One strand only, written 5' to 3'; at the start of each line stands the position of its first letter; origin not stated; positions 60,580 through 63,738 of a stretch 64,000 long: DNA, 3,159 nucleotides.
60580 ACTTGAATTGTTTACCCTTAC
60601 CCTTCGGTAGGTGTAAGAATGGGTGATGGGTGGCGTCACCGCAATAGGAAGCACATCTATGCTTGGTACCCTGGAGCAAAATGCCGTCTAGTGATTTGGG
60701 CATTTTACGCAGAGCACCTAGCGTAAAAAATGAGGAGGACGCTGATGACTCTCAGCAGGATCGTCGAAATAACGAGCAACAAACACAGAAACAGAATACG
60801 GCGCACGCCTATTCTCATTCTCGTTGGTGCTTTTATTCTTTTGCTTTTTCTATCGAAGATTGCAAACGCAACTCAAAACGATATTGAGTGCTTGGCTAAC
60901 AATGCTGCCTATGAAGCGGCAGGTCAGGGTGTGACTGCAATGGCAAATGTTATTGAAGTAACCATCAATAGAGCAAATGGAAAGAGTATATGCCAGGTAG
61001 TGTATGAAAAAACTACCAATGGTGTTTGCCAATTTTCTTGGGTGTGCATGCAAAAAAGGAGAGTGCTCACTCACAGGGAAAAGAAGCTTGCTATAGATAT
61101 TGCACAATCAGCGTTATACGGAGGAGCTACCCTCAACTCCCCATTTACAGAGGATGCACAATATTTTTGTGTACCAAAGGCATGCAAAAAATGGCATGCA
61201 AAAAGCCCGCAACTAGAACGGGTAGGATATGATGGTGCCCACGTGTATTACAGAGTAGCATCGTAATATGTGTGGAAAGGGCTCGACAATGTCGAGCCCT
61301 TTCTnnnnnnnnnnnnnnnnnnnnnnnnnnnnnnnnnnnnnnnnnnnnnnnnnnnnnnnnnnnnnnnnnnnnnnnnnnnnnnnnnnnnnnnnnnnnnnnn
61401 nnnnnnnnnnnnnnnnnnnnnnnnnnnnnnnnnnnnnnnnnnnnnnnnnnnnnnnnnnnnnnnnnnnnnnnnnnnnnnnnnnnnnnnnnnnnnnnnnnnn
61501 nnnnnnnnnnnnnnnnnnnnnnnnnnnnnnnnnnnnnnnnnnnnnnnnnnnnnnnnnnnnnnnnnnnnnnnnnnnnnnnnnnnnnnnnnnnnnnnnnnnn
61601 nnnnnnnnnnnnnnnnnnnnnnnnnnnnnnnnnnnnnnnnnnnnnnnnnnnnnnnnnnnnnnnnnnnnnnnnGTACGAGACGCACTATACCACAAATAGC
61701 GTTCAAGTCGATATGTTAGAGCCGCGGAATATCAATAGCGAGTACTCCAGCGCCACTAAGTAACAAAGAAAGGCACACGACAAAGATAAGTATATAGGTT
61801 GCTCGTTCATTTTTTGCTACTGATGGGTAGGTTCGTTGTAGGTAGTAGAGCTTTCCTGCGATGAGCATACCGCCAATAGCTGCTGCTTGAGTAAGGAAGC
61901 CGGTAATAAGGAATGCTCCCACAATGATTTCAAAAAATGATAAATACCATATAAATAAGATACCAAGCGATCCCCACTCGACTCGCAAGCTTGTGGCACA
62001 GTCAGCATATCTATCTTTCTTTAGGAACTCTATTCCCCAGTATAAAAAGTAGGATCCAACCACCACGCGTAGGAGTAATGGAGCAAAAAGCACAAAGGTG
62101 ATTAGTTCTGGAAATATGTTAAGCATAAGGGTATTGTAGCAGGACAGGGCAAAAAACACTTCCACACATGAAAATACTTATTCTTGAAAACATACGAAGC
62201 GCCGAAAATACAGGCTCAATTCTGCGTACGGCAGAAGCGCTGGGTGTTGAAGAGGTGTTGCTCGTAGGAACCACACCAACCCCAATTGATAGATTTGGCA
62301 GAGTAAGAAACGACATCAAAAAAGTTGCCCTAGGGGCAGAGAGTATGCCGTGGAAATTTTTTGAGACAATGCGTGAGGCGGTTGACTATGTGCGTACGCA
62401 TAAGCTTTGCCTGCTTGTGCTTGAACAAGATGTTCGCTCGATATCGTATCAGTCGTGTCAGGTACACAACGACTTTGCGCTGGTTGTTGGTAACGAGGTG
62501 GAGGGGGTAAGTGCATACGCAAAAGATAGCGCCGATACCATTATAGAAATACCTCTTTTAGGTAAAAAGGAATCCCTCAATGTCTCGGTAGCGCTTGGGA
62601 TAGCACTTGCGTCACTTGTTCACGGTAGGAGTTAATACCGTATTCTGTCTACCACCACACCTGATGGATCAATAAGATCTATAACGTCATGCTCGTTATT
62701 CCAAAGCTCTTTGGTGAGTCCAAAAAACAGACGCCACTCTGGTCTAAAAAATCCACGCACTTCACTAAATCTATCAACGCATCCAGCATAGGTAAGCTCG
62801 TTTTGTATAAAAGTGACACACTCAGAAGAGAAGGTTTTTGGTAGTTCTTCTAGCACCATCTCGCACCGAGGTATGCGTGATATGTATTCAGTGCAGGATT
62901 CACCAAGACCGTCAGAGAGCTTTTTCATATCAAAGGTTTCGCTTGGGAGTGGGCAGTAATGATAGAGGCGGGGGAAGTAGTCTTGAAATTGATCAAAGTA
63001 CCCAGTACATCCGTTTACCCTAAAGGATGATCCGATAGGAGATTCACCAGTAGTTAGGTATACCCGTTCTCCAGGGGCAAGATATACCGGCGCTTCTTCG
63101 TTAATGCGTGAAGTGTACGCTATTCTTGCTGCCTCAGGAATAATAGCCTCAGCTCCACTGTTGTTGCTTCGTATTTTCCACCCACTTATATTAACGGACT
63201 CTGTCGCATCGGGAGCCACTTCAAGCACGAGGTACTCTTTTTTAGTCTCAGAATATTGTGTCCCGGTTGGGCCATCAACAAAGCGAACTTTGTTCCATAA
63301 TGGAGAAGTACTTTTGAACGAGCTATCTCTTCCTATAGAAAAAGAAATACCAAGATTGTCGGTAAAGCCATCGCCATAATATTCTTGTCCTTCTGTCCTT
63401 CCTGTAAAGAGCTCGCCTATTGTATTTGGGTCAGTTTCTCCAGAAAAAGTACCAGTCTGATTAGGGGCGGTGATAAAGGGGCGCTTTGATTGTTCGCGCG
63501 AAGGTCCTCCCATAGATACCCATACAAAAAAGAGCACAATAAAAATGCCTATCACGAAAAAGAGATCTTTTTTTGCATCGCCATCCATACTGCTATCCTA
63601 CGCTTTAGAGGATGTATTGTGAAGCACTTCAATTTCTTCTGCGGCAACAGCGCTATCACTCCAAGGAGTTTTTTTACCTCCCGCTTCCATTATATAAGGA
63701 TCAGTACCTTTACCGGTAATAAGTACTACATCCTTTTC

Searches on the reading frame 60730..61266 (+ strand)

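Call 9: search_protein_families(library=pfam, proteins=[window:60730-61266:+], max_evalue=0.01)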
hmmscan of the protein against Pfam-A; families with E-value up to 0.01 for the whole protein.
window:60730-61266:+ (178 aa): 1 family
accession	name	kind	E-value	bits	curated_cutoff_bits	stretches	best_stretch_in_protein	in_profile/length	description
PF07486.17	Hydrolase_2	-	6.1e-11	43.3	27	1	66-174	2-100/100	Cell Wall Hydrolase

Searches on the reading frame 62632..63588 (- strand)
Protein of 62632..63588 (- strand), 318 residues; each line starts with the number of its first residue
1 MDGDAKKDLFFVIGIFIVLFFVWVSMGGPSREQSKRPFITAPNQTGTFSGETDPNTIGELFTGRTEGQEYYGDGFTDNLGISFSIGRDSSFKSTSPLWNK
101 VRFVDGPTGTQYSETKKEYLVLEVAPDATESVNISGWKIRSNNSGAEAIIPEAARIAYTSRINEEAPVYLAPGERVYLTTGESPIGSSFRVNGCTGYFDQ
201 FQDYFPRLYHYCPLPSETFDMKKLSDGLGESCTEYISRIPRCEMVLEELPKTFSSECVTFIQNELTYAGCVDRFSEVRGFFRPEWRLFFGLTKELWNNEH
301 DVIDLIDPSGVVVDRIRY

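Call 9: search_protein_families(library=pfam, proteins=[window:62632-63588:-], max_evalue=0.01)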
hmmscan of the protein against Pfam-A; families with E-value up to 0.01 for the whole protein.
window:62632-63588:- (318 aa): 1 family
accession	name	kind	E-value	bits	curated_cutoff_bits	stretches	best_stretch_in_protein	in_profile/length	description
PF00932.25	LTD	-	3e-06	28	34.3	1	122-183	25-72/109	Lamin Tail Domain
